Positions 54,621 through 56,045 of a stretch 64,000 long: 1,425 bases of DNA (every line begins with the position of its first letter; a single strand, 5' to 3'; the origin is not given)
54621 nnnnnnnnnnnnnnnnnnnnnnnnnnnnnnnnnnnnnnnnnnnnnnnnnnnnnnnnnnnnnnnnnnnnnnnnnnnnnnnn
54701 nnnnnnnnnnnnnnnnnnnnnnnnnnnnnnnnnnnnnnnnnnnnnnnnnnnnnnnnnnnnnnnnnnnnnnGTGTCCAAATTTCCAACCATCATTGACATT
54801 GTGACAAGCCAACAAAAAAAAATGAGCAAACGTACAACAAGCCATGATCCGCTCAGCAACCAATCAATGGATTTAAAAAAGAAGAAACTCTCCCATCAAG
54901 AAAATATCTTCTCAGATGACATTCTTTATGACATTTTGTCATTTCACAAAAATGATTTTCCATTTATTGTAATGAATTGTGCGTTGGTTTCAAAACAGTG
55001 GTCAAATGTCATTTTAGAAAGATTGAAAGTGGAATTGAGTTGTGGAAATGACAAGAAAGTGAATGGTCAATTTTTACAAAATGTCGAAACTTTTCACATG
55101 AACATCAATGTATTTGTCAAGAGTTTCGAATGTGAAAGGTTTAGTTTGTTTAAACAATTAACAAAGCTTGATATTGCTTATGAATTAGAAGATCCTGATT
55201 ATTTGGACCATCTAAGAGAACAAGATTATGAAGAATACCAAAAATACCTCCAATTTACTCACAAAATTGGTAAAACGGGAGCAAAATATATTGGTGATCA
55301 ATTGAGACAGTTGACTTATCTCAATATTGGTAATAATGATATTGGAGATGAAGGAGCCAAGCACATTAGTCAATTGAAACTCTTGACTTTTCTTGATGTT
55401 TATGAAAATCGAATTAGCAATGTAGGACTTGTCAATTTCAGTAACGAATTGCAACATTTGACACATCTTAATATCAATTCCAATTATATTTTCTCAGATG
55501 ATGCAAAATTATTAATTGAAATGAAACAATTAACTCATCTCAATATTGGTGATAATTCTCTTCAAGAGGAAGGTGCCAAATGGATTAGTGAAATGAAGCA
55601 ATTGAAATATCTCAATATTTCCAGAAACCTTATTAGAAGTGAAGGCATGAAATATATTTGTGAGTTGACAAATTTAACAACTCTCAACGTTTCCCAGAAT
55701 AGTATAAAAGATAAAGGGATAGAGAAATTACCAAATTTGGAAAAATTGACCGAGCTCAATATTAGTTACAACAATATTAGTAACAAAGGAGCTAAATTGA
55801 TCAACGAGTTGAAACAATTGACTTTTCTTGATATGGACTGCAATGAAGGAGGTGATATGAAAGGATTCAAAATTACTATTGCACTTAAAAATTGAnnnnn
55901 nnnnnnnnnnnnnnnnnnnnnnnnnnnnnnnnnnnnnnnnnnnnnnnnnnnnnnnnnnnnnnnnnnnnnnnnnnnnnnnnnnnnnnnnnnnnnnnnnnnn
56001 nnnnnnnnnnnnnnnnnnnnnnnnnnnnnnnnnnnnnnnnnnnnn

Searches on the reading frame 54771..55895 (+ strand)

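Call 12: search_protein_families(library=pfam, proteins=[window:54771-55895:+], max_evalue=0.001)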
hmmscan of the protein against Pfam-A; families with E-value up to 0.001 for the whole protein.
window:54771-55895:+ (374 aa): 6 families
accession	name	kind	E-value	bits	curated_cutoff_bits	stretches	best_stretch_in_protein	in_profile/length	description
PF13516.12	LRR_6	-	1e-26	91.2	23.4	2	181-199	5-23/24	Leucine Rich repeat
PF13855.12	LRR_8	-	9.3e-26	89.8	27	4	229-288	2-61/61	Leucine rich repeat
PF12799.13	LRR_4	-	9.7e-19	67.4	27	1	252-289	1-37/44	Leucine Rich repeats (2 copies)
PF23598.1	LRR_14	-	1.1e-13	51.1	40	2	167-285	36-148/353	Leucine-rich repeat region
PF00560.39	LRR_1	-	1.8e-11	42.3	20.6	0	325-342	1-18/23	Leucine Rich Repeat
PF25013.1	LRR_Zer-1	-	2.5e-05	24.9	27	0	226-346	6-108/137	Zer-1-like, Leucine-rich repeats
